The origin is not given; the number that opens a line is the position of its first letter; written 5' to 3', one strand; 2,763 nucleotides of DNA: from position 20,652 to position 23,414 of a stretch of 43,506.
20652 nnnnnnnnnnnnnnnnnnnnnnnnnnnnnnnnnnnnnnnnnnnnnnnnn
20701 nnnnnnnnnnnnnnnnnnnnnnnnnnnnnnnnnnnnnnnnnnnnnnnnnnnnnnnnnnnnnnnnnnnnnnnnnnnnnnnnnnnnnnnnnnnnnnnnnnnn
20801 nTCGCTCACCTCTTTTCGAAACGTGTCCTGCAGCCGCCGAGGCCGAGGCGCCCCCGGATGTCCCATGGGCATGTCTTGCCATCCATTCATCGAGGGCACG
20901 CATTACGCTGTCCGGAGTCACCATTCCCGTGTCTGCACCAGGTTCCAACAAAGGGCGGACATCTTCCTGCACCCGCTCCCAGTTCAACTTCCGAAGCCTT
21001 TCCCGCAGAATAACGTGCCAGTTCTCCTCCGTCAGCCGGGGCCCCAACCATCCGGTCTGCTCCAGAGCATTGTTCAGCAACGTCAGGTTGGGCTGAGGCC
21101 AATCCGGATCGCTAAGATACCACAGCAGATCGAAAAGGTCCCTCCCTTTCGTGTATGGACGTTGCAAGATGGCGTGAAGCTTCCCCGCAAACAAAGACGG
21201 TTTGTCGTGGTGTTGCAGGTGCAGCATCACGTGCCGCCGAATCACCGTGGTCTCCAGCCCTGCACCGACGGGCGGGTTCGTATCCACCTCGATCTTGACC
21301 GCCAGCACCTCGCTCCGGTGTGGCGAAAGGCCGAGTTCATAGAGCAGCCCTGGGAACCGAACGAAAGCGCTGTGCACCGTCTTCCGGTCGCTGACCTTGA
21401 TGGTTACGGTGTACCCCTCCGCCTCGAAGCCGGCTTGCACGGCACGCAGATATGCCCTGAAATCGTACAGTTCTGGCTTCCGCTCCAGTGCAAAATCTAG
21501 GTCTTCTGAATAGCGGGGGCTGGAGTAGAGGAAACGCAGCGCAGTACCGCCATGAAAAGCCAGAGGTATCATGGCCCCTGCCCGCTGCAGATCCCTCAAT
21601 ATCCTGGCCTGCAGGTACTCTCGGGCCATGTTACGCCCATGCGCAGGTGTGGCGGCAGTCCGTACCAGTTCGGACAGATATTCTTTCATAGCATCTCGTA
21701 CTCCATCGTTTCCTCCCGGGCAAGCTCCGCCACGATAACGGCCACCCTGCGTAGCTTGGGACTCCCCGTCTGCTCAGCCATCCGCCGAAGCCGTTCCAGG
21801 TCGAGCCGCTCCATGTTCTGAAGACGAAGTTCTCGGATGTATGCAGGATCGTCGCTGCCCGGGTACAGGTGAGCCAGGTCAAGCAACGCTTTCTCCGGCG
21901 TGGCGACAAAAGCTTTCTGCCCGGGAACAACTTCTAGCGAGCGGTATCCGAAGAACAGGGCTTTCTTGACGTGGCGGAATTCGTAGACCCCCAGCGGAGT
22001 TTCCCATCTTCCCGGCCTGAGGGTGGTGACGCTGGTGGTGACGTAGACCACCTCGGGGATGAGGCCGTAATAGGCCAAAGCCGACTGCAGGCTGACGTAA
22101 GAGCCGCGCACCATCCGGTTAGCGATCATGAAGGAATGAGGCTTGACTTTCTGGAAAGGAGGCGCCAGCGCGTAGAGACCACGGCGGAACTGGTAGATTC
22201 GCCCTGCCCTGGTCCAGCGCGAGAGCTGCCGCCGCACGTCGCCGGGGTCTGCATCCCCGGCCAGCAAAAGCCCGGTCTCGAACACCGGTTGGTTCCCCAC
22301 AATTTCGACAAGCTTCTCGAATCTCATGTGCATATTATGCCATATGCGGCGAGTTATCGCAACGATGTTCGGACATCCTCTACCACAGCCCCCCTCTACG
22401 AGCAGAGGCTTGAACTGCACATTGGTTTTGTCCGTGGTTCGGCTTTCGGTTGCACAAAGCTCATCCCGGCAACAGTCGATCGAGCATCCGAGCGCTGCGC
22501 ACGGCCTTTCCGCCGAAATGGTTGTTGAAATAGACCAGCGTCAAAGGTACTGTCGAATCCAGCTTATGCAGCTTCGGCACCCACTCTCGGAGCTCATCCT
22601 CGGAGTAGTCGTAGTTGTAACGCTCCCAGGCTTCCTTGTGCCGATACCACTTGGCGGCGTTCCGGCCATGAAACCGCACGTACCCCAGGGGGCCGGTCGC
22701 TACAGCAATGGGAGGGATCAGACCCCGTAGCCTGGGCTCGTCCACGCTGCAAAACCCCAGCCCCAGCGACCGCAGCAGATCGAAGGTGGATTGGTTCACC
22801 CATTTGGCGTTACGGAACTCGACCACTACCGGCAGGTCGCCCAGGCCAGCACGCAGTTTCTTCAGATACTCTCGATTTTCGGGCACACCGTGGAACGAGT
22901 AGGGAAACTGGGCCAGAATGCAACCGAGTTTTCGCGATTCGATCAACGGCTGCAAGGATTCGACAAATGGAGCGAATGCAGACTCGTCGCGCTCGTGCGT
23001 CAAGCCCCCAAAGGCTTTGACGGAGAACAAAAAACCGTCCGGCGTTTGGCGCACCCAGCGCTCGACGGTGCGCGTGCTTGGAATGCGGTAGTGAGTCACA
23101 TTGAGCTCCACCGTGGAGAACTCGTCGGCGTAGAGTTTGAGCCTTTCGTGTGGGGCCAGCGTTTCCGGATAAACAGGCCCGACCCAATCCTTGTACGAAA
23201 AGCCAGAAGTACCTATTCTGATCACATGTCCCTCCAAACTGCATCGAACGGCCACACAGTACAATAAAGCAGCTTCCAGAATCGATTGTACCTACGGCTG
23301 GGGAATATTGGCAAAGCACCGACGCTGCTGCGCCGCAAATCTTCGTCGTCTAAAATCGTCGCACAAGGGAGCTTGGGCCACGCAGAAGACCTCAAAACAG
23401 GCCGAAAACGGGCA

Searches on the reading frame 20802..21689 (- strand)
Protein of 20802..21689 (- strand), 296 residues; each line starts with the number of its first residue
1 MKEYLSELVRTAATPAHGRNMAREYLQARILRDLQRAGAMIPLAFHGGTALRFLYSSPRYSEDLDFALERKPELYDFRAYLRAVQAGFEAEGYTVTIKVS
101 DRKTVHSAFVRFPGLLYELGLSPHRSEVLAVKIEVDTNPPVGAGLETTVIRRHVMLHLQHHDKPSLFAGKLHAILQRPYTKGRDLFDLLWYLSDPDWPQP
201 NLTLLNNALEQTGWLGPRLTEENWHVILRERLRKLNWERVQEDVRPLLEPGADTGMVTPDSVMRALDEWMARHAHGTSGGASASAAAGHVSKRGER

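Call 3: search_protein_families(library=pfam, proteins=[window:20802-21689:-], max_evalue=0.01)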
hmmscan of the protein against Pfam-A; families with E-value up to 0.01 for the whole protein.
window:20802-21689:- (296 aa): 1 family
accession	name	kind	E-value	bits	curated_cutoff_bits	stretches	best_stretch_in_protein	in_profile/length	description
PF08843.17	AbiEii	-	2.5e-29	103.4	22.5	1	29-250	1-229/238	Nucleotidyl transferase AbiEii toxin, Type IV TA system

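Call 4: search_protein_families(library=padloc, proteins=[window:20802-21689:-], max_evalue=0.01)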
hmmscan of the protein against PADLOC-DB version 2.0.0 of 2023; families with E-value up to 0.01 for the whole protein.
window:20802-21689:- (296 aa): 22 families
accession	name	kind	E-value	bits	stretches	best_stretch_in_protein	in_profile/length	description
PDLC02293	AbiEii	-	2.7e-66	221.8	1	12-256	11-254/270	AbiEii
PDLC02313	AbiEii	-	3e-36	123.2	1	16-253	17-240/254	AbiEii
PDLC02296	AbiEii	-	4.7e-20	69.9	1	3-212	6-216/282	AbiEii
PDLC02323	AbiEii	-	9.2e-16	56.2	1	20-211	18-201/248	AbiEii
PDLC02304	AbiEii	-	1.7e-14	52.4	1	21-194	21-189/260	AbiEii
PDLC02294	AbiEii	-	2.2e-12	45.4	1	43-251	45-240/260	AbiEii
PDLC02324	AbiEii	-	2.5e-10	38.5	1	28-68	11-52/231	AbiEii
PDLC02307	AbiEii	-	1.4e-09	36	1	21-192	6-145/219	AbiEii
PDLC02330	AbiEii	-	8.6e-09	33.4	1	23-96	7-76/219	AbiEii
PDLC02328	AbiEii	-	1.5e-08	32.8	1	42-193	14-143/203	AbiEii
PDLC02318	AbiEii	-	1.5e-07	29.1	1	17-191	15-183/280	AbiEii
PDLC02305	AbiEii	-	1.5e-07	28.9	1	31-189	32-188/306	AbiEii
PDLC02291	AbiEii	-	8.8e-07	26.5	1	20-195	36-203/310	AbiEii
PDLC02290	AbiEii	-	1.2e-06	26.3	1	43-190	25-158/290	AbiEii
PDLC02306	AbiEii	-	1.4e-05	22.8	1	43-192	41-205/280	AbiEii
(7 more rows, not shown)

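Call 5: search_protein_families(library=ncbifam, proteins=[window:20802-21689:-], max_evalue=0.01)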
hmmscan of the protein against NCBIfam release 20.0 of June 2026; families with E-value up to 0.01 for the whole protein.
window:20802-21689:- (296 aa): 0 families

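Call 17: find_homologous_proteins(query=window:20802-21689:-, max_evalue=1e-10)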
Query window:20802-21689:- (296 aa): 7990 proteins with E <= 1e-10 among 8000 candidates; the best 120 are listed.
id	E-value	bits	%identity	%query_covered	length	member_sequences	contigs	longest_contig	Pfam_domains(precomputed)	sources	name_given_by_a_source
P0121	1.2e-162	558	88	93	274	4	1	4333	PF08843.18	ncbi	-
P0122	2.1e-144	498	80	90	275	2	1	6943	PF08843.18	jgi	-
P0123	2.5e-143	495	81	90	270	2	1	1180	PF08843.18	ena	-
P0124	3.5e-143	494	81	90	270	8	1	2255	PF08843.18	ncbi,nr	ncbi:MAG TPA: nucleotidyl transferase AbiEii/AbiGii toxin family protein [Anaerolineae bacterium]|nr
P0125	1.3e-142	492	80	90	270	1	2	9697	PF08843.18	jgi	-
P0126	1.3e-142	492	81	90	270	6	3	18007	PF08843.18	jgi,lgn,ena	-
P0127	5.2e-141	487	79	90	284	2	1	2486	PF08843.18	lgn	-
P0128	5.9e-141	487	80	90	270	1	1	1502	PF08843.18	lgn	-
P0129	1.0e-140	486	80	90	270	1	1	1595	PF08843.18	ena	-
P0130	4.0e-140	484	81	90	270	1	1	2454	PF08843.18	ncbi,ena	-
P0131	5.9e-140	484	79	90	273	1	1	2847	PF08843.18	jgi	-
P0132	5.5e-139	480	78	91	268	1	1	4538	PF08843.18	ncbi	ncbi:MAG: nucleotidyl transferase AbiEii/AbiGii toxin family protein [Anaerolineae bacterium]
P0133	2.2e-138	479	79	90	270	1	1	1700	PF08843.18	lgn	-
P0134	2.6e-138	478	79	90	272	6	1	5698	PF08843.18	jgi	-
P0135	7.0e-138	477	77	90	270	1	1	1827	PF08843.18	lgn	-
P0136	1.8e-137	476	78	90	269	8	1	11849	PF08843.18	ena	-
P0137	2.9e-137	475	78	90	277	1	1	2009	PF08843.18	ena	-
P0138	1.5e-136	473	78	91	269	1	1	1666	PF08843.18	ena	-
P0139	2.8e-136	472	77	90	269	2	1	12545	PF08843.18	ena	-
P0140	3.1e-136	471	78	91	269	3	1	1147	PF08843.18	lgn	-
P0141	4.7e-136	471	78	90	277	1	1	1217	PF08843.18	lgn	-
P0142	1.5e-135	469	76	91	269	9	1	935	PF08843.18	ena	-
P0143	3.3e-135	468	77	90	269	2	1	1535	PF08843.18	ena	-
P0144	4.3e-135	468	77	90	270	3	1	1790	PF08843.18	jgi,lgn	jgi:hypothetical protein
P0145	7.2e-135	467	77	91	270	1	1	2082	PF08843.18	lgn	-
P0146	8.3e-135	467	75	93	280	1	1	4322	PF08843.18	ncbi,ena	-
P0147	2.4e-134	465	77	90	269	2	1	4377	PF08843.18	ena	-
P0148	6.8e-134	464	77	90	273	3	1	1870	PF08843.18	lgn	-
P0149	7.2e-134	464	77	90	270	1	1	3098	PF08843.18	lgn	-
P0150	9.1e-134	463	77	90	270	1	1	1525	PF08843.18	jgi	jgi:hypothetical protein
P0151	1.1e-133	463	75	91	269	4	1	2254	PF08843.18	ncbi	-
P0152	7.4e-133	460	75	91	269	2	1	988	PF08843.18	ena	-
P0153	1.4e-132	459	70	97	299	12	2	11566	PF08843.18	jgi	-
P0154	2.5e-132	459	77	90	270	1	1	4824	PF08843.18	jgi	-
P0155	8.1e-132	457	77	85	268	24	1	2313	PF08843.18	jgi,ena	-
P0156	1.5e-131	456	75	91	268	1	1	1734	PF08843.18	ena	-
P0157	1.9e-131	456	75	90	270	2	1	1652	PF08843.18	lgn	-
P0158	4.3e-131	455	74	90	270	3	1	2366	PF08843.18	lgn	-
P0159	4.5e-131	455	75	90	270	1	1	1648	PF08843.18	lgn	-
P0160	5.5e-131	454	74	91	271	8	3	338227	PF08843.18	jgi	jgi:hypothetical protein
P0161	6.0e-131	454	71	95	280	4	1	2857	PF08843.18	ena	-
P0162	1.3e-130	453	78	83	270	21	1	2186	PF08843.18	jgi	jgi:hypothetical protein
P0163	1.4e-130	453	77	90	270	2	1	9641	PF08843.18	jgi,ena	jgi:hypothetical protein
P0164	1.9e-130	452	74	90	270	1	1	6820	PF08843.18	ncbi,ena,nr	ncbi:MAG TPA: nucleotidyl transferase AbiEii/AbiGii toxin family protein [Anaerolineae bacterium]|nr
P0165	2.1e-130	452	76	90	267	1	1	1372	PF08843.18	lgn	-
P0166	4.7e-130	451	75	90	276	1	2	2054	PF08843.18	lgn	-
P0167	5.9e-130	451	74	91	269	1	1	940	PF08843.18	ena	-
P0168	6.1e-130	451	76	90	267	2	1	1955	PF08843.18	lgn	-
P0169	7.9e-130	450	75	90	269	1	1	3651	PF08843.18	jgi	-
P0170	1.1e-129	450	73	90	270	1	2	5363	PF08843.18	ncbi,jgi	jgi:hypothetical protein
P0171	1.7e-129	449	75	90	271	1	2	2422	PF08843.18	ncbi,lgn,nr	ncbi:MAG: nucleotidyl transferase AbiEii/AbiGii toxin family protein [Caldilineae bacterium]|nr:MAG:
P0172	2.1e-129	449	75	90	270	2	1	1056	PF08843.18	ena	-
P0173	2.2e-129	449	73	90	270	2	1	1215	PF08843.18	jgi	jgi:predicted nucleotidyltransferase component of viral defense system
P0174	2.4e-129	449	76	86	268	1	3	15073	PF08843.18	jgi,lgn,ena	-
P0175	2.6e-129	449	74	90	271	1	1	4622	PF08843.18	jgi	jgi:hypothetical protein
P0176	2.9e-129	449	75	90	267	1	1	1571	PF08843.18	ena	-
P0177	3.9e-129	448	73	91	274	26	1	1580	PF08843.18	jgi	jgi:predicted nucleotidyltransferase component of viral defense system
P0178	8.3e-129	447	73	90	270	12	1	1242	PF08843.18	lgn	-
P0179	1.0e-128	447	76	90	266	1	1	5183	PF08843.18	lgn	-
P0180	1.8e-128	446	73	90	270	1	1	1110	PF08843.18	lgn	-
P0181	2.2e-128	446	74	90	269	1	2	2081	PF08843.18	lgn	-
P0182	2.4e-128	446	73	90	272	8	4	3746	PF08843.18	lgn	-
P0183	2.7e-128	445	73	90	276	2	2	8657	PF08843.18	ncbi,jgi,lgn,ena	-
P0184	2.8e-128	445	74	90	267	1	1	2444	PF08843.18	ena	-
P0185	3.2e-128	445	73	90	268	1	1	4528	PF08843.18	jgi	-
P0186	3.4e-128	445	74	90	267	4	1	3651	PF08843.18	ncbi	-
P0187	5.1e-128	444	74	90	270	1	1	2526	PF08843.18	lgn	-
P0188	5.3e-128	444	72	91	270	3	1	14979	PF08843.18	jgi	-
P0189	7.0e-128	444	72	90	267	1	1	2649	PF08843.18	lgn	-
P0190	7.4e-128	444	73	90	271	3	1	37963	PF08843.18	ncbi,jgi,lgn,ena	-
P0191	9.4e-128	444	73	91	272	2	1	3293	PF08843.18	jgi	-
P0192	1.1e-127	443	73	89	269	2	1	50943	PF08843.18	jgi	-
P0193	1.2e-127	443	72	90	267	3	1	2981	PF08843.18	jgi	jgi:hypothetical protein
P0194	1.3e-127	443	75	85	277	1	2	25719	PF08843.18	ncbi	-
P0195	1.3e-127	443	74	90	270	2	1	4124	PF08843.18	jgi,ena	-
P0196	1.7e-127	443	74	90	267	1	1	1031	PF08843.18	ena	-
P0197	1.9e-127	443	74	90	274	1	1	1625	PF08843.18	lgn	-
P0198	2.3e-127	442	73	90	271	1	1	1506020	PF08843.18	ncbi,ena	-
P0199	2.4e-127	442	74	91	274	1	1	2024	PF08843.18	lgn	-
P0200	2.5e-127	442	73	90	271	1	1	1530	PF08843.18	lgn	-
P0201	2.6e-127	442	71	91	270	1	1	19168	PF08843.18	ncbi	-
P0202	2.9e-127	442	71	90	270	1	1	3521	PF08843.18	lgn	-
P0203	3.0e-127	442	73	90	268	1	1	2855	PF08843.18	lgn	-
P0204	3.7e-127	442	72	90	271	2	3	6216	PF08843.18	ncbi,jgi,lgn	-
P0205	6.4e-127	441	72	90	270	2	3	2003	PF08843.18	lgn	-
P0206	7.0e-127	441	73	93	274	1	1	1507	PF08843.18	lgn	-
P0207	8.6e-127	440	74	90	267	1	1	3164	PF08843.18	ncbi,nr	ncbi:MAG: nucleotidyl transferase AbiEii/AbiGii toxin family protein [Chloroflexota bacterium]|nr:nu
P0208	9.0e-127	440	72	90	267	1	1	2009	PF08843.18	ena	-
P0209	1.4e-126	440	73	90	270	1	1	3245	PF08843.18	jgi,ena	-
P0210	1.4e-126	440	73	90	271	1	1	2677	PF08843.18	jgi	jgi:hypothetical protein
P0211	1.7e-126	440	73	90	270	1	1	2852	PF08843.18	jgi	jgi:hypothetical protein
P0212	2.2e-126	439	71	90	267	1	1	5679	PF08843.18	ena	-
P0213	2.3e-126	439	73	90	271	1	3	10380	PF08843.18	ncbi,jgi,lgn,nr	ncbi:MAG TPA: nucleotidyl transferase AbiEii/AbiGii toxin family protein [Thermoflexia bacterium]|jg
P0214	2.4e-126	439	73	89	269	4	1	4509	PF08843.18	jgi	jgi:hypothetical protein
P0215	2.5e-126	439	76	86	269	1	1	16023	PF08843.18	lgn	-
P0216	2.6e-126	439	75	90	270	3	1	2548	PF08843.18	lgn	-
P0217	2.8e-126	439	71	90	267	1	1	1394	PF08843.18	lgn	-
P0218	3.7e-126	438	73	90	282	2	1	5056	PF08843.18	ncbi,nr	ncbi:MAG TPA: nucleotidyl transferase AbiEii/AbiGii toxin family protein [Anaerolineae bacterium]|nr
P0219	3.9e-126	438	73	90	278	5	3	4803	PF08843.18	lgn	-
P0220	4.2e-126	438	72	90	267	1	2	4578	PF08843.18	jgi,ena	-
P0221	4.5e-126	438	73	90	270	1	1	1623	PF08843.18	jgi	jgi:hypothetical protein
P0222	5.1e-126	438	72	91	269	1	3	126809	PF08843.18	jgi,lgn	jgi:predicted nucleotidyltransferase component of viral defense system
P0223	7.5e-126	437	74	90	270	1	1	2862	PF08843.18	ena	-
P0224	7.6e-126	437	74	90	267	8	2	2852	PF08843.18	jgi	jgi:hypothetical protein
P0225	9.6e-126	437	73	90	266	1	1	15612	PF08843.18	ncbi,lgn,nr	ncbi:MAG: nucleotidyl transferase AbiEii/AbiGii toxin family protein [Thermoflexales bacterium]|nr:n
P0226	1.1e-125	437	72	90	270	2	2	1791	PF08843.18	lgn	-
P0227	1.2e-125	437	74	90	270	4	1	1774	PF08843.18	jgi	jgi:hypothetical protein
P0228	1.6e-125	436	73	90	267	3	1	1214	PF08843.18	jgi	jgi:hypothetical protein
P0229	1.6e-125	436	72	90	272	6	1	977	PF08843.18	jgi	-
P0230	2.0e-125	436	71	90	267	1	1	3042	PF08843.18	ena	-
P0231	2.2e-125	436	72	91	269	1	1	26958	PF08843.18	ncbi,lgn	-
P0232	2.6e-125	436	72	90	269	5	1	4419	PF08843.18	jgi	jgi:hypothetical protein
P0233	2.7e-125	436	72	90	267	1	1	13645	PF08843.18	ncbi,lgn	-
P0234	2.7e-125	436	72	91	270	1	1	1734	PF08843.18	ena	-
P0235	2.9e-125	435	71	90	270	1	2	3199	PF08843.18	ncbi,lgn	ncbi:MAG: nucleotidyl transferase AbiEii/AbiGii toxin family protein [Anaerolineae bacterium]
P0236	2.9e-125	435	72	90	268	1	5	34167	PF08843.18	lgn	-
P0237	2.9e-125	435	72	90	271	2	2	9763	PF08843.18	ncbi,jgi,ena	-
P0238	3.3e-125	435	72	90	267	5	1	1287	PF08843.18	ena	-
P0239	4.5e-125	435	74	90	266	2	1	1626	PF08843.18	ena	-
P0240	5.5e-125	435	74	90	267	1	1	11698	PF08843.18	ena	-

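Call 18: find_related_loci(query=window:20802-21689:-, collection=metagenome_contigs, flank=5000)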
Query window:20802-21689:- (296 aa) in metagenome_contigs; peptide patterns used: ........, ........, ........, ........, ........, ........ (x = any residue, [..] = any of these).
434 stretches matched a pattern; 282 encode a relative of the query (tblastn E <= 1e-3); the best 80 are kept; 80 distinct loci.
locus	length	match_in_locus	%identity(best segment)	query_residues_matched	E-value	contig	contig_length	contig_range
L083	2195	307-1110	81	1-268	3e-155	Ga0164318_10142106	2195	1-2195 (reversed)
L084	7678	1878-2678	81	1-267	4e-145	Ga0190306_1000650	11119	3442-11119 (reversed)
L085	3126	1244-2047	81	1-268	5e-151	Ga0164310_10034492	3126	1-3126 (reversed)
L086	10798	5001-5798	79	1-266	2e-143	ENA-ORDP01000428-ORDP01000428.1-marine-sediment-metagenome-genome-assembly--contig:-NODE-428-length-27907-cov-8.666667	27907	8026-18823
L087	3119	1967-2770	76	1-268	4e-146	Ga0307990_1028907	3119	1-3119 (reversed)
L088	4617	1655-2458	77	1-268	6e-142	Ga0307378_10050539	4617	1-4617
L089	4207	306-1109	77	1-268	3e-142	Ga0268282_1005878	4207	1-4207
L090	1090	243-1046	76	1-268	4e-153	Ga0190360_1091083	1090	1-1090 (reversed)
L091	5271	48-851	76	1-268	5e-140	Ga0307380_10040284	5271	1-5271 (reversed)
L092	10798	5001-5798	76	1-266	1e-136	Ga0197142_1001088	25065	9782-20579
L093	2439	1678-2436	79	1-253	2e-142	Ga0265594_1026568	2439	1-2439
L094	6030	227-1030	74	1-268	2e-134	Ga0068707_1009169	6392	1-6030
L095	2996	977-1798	71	1-280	6e-140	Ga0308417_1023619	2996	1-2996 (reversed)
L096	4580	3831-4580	79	1-250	1e-134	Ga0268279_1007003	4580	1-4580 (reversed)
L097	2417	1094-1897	73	1-268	5e-140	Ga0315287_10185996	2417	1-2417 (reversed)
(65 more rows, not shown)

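Call 28: find_encoding_contigs(protein=P0121, flank=5000, max_places=3)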
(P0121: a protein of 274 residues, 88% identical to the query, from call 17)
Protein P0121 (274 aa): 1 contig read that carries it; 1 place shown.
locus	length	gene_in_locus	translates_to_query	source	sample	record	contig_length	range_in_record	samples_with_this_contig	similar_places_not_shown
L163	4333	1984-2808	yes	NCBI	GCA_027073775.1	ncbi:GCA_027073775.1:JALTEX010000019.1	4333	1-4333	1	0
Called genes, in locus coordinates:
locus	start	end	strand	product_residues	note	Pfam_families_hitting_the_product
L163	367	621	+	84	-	-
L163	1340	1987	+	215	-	-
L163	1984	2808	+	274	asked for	PF08843:AbiEii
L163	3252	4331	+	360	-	?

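Call 42: search_solved_structures(query=window:20802-21689:-, max_evalue=0.01)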
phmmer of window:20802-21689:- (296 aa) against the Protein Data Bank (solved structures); distinct sequences matched with E-value up to 0.01: 0.

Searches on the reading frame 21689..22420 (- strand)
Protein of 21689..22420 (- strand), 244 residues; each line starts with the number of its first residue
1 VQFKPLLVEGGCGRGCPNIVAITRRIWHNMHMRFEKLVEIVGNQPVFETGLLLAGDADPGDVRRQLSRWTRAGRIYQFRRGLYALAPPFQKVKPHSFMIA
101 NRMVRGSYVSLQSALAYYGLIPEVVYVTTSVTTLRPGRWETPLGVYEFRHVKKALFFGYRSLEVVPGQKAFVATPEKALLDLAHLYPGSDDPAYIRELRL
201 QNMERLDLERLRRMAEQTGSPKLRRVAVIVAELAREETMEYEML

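Call 3: search_protein_families(library=pfam, proteins=[window:21689-22420:-], max_evalue=0.01)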
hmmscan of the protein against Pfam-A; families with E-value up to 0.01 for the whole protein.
window:21689-22420:- (244 aa): 1 family
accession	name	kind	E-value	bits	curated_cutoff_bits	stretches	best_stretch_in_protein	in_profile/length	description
PF13338.12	AbiEi_4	-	0.0011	19.5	25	1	63-86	26-49/49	Transcriptional regulator, AbiEi antitoxin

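Call 4: search_protein_families(library=padloc, proteins=[window:21689-22420:-], max_evalue=0.01)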
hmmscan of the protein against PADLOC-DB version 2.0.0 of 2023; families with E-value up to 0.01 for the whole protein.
window:21689-22420:- (244 aa): 29 families (the best 25 are shown)
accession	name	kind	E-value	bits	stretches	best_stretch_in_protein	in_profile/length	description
PDLC02241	AbiEi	-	1.3e-59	199.4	1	32-231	1-195/199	AbiEi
PDLC02272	AbiEi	-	3.6e-43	145.7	1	63-231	30-195/200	AbiEi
PDLC02230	AbiEi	-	7.7e-34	115.1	1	62-215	19-166/192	AbiEi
PDLC02240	AbiEi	-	7.5e-25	85.7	1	65-187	37-163/216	AbiEi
PDLC02274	AbiEi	-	6.8e-23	79.5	1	67-186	39-162/217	AbiEi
PDLC02267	AbiEi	-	4.7e-17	60.2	1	60-185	35-154/252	AbiEi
PDLC02232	AbiEi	-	7.5e-17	59.7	1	56-184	31-161/177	AbiEi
PDLC02255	AbiEi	-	1.4e-12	45.5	1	51-187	22-149/186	AbiEi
PDLC02225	AbiEi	-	3.1e-10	38.1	1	63-217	32-180/198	AbiEi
PDLC02227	AbiEi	-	2.1e-08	32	1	63-235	32-190/233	AbiEi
PDLC02270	AbiEi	-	2.3e-08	31.5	1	56-156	25-128/265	AbiEi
PDLC02265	AbiEi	-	1.1e-07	29.7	1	62-149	28-117/198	AbiEi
PDLC02269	AbiEi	-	1.4e-07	29.1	1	60-127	26-94/251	AbiEi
PDLC02283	AbiEi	-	3.1e-07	28.3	1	48-150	16-121/201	AbiEi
PDLC02239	AbiEi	-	9e-07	26.8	1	63-185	24-146/195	AbiEi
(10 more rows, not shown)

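Call 5: search_protein_families(library=ncbifam, proteins=[window:21689-22420:-], max_evalue=0.01)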
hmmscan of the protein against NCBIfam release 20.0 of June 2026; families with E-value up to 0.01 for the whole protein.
window:21689-22420:- (244 aa): 1 family
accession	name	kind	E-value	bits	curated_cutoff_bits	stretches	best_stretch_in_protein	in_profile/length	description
NF047376.1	TAA_AbiEi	equivalog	5.6e-15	55.5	150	1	56-184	32-163/172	type IV toxin-antitoxin system AbiEi family antitoxin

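Call 43: search_solved_structures(query=window:21689-22327:-, max_evalue=0.01)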
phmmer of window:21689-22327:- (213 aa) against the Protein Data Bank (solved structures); distinct sequences matched with E-value up to 0.01: 0.

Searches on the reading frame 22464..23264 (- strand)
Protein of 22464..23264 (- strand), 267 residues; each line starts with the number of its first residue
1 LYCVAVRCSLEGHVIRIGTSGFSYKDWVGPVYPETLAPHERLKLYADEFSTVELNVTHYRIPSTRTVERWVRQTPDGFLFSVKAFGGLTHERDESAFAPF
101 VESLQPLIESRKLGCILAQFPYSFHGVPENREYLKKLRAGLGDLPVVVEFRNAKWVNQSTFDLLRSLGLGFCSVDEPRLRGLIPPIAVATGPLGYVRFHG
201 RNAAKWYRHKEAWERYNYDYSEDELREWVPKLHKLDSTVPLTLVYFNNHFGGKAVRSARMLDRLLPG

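Call 40: search_protein_families(library=pfam, proteins=[window:22464-23264:-], max_evalue=0.01)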
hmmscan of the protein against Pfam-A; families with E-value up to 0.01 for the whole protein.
window:22464-23264:- (267 aa): 1 family
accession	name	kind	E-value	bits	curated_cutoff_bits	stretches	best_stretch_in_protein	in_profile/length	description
PF01904.24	DUF72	-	6.3e-66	223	25.3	1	32-263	1-216/217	Protein of unknown function DUF72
